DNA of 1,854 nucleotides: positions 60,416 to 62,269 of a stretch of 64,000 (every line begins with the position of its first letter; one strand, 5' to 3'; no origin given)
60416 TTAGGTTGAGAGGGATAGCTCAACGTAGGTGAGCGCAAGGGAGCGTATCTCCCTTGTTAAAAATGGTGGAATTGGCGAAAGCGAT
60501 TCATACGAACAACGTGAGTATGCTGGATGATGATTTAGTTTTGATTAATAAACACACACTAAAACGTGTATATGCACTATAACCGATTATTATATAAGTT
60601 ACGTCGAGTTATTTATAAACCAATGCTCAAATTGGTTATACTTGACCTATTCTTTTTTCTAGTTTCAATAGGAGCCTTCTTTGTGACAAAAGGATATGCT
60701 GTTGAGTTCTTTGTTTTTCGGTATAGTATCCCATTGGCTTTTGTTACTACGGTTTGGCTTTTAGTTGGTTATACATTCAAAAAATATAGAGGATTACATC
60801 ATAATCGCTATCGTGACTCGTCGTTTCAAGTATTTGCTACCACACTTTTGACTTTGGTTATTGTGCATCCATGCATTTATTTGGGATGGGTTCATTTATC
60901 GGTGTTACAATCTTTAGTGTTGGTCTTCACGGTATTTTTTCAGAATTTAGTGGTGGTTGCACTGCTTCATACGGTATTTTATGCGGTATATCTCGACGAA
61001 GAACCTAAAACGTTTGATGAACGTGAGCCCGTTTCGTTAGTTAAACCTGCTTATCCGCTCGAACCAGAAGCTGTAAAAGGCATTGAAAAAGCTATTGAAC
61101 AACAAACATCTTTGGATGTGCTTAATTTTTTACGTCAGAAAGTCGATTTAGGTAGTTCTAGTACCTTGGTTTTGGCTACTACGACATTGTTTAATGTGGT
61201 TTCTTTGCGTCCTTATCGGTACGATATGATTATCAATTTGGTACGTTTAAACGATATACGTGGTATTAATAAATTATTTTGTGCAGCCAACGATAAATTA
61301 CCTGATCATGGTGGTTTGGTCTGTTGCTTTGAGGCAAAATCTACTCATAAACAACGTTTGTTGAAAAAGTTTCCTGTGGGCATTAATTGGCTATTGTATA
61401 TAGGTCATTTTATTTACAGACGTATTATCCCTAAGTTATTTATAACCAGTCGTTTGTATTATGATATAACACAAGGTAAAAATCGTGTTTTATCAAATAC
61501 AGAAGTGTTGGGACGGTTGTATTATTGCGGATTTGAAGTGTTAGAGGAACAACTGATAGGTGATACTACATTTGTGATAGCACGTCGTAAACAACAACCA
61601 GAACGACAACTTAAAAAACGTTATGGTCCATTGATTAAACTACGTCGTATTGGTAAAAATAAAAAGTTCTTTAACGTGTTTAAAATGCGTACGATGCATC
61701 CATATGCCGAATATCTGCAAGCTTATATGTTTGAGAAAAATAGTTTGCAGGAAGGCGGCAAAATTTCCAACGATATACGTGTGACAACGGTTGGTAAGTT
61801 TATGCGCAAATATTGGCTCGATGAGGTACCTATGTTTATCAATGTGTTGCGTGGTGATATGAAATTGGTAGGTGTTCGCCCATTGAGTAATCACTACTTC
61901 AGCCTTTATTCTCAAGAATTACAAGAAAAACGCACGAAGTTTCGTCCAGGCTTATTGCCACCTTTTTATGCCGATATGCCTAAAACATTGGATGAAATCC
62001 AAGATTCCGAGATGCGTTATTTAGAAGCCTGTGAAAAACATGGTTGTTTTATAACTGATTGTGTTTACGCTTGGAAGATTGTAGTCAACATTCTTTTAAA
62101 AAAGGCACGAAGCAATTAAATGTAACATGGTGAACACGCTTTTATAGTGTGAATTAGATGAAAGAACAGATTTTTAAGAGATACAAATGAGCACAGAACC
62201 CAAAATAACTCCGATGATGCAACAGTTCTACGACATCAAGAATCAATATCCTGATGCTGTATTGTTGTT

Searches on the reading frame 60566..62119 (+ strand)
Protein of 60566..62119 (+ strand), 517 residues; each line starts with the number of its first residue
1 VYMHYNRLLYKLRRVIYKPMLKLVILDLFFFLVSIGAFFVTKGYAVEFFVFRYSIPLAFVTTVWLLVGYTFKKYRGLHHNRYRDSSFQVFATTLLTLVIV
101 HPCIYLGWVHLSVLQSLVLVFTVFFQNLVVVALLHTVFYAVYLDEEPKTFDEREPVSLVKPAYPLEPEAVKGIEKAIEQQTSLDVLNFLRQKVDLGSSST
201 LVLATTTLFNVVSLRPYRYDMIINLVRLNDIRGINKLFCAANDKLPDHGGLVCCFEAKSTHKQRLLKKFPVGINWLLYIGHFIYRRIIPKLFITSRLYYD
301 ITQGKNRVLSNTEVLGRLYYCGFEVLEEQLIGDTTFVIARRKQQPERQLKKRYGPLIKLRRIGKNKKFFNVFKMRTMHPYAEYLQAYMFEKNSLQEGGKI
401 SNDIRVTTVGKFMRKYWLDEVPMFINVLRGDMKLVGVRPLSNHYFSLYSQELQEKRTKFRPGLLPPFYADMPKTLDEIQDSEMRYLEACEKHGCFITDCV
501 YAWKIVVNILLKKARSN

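Call 60: search_protein_families(library=pfam, proteins=[window:60566-62119:+], max_evalue=0.1)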
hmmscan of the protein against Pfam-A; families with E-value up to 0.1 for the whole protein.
window:60566-62119:+ (517 aa): 2 families
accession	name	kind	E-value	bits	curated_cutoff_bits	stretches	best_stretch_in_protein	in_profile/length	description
PF02397.22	Bac_transf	-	2.1e-25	89.7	27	1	356-469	36-138/179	Bacterial sugar transferase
PF14798.11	Ca_hom_mod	-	0.012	15.1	25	1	106-152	183-229/252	Calcium homeostasis modulator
